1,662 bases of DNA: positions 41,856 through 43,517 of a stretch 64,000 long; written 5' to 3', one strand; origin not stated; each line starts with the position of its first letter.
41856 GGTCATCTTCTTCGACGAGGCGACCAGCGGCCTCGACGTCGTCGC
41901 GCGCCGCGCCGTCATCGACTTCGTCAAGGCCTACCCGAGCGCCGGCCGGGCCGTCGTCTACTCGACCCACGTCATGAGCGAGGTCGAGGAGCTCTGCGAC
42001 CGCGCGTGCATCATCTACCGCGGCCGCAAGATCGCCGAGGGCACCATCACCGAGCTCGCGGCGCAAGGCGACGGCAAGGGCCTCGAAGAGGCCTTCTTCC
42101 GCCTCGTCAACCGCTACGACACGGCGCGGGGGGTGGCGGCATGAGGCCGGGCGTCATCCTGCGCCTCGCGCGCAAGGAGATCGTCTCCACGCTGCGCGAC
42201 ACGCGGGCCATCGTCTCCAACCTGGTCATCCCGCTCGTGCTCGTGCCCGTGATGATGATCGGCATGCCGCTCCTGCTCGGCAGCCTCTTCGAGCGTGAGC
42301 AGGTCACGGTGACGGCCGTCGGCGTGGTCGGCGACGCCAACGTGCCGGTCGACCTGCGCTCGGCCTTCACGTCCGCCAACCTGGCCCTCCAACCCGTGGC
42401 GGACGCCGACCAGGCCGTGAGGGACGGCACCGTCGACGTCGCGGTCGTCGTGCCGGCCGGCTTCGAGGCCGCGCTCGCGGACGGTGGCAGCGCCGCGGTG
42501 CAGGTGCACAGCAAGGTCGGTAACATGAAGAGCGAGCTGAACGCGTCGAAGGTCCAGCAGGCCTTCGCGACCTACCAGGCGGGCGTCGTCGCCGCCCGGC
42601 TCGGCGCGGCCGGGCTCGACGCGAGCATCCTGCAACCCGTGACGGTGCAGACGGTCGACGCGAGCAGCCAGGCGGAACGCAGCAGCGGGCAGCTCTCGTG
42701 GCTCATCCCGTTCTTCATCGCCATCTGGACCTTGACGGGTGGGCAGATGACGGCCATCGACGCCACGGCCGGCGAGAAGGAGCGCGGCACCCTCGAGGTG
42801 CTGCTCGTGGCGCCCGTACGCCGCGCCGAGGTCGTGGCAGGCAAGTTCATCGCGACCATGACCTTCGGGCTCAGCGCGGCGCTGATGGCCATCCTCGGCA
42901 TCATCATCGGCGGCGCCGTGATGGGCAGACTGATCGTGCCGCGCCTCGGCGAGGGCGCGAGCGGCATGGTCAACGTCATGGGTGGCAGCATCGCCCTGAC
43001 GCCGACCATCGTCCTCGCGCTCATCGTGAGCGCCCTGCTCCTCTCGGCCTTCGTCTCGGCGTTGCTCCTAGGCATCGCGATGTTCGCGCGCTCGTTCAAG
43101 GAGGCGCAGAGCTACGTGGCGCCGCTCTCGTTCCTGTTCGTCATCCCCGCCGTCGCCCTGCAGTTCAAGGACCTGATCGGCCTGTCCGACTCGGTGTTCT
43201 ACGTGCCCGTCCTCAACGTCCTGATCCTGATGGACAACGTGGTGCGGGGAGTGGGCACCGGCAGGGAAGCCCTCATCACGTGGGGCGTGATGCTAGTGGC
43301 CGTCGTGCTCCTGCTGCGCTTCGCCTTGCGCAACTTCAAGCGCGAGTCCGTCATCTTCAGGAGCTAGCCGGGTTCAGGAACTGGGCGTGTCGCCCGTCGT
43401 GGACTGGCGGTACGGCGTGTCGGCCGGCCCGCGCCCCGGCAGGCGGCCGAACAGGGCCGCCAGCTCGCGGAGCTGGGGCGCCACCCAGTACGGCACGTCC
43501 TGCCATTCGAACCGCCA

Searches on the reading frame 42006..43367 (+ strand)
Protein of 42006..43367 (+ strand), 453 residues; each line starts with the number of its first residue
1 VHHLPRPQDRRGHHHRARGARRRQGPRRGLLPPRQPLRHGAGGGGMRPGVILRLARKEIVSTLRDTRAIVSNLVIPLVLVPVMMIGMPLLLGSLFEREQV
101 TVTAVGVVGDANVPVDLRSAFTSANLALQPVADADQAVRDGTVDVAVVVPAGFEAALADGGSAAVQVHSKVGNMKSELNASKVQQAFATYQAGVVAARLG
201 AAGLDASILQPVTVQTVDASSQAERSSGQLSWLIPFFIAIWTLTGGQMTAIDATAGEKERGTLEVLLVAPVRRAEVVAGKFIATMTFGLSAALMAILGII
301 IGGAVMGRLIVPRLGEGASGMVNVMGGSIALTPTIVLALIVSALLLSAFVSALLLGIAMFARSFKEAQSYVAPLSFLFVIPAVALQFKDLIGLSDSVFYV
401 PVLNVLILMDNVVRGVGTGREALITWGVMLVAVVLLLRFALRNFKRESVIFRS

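Call 27: search_protein_families(library=pfam, proteins=[window:42006-43367:+], max_evalue=0.0001)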
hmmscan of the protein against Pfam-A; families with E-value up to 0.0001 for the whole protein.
window:42006-43367:+ (453 aa): 2 families
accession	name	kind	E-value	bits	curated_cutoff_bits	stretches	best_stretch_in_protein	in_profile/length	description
PF12698.13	ABC2_membrane_3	-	1.6e-23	83.8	31.6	1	78-441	8-346/347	ABC-2 family transporter protein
PF12679.13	ABC2_membrane_2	-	1.3e-19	71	27.2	1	54-417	3-246/283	ABC-2 family transporter protein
